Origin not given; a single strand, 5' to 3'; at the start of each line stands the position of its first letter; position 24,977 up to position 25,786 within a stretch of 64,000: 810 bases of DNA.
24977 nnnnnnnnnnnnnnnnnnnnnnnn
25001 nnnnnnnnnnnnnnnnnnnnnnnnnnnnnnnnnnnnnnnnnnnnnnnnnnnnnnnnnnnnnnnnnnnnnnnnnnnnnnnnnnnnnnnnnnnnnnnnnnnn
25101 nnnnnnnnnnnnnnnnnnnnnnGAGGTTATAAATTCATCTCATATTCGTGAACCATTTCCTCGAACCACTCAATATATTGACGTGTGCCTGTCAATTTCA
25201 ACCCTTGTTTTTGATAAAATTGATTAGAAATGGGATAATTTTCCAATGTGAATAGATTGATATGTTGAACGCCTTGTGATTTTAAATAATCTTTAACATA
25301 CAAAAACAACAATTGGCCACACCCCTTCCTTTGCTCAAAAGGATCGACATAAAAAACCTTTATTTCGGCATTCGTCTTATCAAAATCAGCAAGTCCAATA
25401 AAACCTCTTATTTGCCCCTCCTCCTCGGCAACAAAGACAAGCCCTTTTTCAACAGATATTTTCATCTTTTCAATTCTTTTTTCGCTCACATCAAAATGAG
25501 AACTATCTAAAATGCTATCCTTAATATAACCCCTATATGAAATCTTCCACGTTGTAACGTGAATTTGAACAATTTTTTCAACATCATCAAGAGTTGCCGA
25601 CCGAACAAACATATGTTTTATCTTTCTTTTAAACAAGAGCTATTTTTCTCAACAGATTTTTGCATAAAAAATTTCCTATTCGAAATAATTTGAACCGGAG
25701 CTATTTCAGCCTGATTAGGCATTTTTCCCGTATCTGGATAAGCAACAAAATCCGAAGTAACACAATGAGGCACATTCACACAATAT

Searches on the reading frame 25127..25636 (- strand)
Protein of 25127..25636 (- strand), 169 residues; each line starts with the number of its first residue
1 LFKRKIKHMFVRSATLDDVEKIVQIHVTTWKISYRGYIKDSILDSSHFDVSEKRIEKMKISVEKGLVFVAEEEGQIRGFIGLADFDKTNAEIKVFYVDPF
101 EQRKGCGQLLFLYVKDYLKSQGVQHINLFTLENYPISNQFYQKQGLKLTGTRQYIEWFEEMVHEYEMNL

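Call 23: search_protein_families(library=pfam, proteins=[window:25127-25636:-], max_evalue=0.00001)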
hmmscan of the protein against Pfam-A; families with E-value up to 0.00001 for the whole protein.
window:25127-25636:- (169 aa): 4 families
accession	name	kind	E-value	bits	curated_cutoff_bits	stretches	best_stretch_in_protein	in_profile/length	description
PF00583.31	Acetyltransf_1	-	4e-14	53.3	20.7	1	60-145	28-115/116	Acetyltransferase (GNAT) family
PF13508.13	Acetyltransf_7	-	8.9e-12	45.7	27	1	64-145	2-81/84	Acetyltransferase (GNAT) domain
PF13673.13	Acetyltransf_10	-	1.3e-11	45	23.6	1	56-158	23-119/128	Acetyltransferase (GNAT) domain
PF13420.13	Acetyltransf_4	-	4.3e-09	37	24.3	1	12-162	2-151/155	Acetyltransferase (GNAT) domain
